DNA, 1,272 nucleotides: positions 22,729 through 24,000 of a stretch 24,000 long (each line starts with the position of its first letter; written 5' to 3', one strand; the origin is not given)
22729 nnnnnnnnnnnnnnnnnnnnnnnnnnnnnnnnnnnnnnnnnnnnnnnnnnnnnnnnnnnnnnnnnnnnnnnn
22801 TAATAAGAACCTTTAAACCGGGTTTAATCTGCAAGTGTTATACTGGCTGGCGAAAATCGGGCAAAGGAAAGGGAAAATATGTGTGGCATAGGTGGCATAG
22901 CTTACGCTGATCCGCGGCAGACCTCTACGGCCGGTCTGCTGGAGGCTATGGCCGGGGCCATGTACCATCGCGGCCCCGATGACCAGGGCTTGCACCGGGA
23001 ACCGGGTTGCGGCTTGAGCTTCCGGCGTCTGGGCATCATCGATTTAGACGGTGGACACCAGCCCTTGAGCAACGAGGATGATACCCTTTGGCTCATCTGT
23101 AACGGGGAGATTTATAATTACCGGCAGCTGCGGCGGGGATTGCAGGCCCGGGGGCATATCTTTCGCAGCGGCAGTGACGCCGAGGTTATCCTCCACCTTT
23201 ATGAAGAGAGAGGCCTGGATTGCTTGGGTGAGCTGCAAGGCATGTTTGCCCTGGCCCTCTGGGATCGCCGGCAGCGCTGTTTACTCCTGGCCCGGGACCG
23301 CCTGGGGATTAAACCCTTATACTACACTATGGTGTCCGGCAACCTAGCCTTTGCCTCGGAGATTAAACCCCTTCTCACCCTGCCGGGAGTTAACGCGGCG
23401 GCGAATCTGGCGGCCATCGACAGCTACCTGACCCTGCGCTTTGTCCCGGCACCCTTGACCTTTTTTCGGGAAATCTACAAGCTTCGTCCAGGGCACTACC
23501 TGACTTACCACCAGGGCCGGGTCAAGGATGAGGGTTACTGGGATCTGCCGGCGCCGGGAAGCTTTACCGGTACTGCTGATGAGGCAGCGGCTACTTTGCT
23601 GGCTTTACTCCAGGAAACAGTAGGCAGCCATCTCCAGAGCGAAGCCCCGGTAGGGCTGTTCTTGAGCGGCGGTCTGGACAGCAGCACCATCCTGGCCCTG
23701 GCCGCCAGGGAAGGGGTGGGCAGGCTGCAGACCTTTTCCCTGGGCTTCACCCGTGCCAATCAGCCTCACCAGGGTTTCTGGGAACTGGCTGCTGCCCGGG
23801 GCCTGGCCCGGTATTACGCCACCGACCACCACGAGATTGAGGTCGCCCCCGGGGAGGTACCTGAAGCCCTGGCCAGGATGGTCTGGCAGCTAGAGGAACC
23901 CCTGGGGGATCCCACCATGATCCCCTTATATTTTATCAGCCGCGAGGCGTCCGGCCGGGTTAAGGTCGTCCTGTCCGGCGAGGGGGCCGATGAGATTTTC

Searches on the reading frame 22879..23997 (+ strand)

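Call 4: search_protein_families(library=pfam, proteins=[window:22879-23997:+], max_evalue=0.01)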
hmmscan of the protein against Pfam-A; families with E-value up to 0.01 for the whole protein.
window:22879-23997:+ (373 aa): 3 families
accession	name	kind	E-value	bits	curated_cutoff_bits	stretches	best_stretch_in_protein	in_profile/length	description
PF13537.11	GATase_7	-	9.1e-46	155.3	25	1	49-166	2-122/123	Glutamine amidotransferase domain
PF00733.27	Asn_synthase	-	3.8e-42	145.7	21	1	240-373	2-131/354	Asparagine synthase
PF13522.11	GATase_6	-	8e-41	139.5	27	1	33-161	1-130/130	Glutamine amidotransferase domain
